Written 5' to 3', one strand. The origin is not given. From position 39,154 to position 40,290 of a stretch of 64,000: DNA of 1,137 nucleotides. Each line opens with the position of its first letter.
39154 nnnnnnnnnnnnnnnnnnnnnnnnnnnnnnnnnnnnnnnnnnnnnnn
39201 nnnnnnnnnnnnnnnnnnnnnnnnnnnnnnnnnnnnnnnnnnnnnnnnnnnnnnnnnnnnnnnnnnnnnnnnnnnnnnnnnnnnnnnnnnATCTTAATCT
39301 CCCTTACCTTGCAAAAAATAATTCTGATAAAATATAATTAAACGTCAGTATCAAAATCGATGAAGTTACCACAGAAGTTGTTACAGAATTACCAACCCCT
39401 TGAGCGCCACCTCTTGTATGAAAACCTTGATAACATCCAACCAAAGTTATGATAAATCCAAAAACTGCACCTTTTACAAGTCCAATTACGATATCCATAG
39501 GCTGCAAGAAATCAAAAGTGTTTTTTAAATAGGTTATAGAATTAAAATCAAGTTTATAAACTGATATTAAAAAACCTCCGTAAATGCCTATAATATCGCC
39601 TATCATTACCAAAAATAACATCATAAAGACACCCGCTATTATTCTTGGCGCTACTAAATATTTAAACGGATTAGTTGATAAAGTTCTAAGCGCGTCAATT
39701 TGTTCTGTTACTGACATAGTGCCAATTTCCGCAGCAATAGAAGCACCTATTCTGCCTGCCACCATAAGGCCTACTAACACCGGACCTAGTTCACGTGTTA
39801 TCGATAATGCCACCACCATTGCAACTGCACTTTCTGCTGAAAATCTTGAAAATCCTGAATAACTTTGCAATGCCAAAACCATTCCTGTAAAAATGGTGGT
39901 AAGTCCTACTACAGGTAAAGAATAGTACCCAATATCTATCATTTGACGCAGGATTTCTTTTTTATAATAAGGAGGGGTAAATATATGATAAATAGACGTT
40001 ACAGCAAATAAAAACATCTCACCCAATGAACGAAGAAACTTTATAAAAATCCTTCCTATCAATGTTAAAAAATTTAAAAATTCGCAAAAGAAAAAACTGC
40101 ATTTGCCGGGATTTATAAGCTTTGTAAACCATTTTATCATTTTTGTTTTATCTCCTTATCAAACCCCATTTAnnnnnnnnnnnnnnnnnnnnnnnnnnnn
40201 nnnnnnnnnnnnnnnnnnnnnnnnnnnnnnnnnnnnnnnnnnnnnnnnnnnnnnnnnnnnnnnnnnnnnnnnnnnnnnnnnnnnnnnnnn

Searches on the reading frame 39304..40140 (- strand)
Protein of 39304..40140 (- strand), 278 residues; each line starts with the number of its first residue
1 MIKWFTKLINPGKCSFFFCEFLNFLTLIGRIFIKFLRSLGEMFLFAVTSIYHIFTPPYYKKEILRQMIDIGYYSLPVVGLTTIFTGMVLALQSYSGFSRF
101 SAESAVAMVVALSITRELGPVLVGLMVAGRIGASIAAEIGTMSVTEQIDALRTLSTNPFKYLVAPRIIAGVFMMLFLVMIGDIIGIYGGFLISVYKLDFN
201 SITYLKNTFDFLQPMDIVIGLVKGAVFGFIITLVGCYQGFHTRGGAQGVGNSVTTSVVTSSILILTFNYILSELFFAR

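Call 24: search_protein_families(library=pfam, proteins=[window:39304-40140:-], max_evalue=0.00001)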
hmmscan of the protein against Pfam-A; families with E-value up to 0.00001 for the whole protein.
window:39304-40140:- (278 aa): 1 family
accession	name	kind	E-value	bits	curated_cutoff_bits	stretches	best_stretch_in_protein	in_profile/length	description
PF02405.21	MlaE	-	5.3e-80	268.4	22.5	1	63-272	1-210/212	Permease MlaE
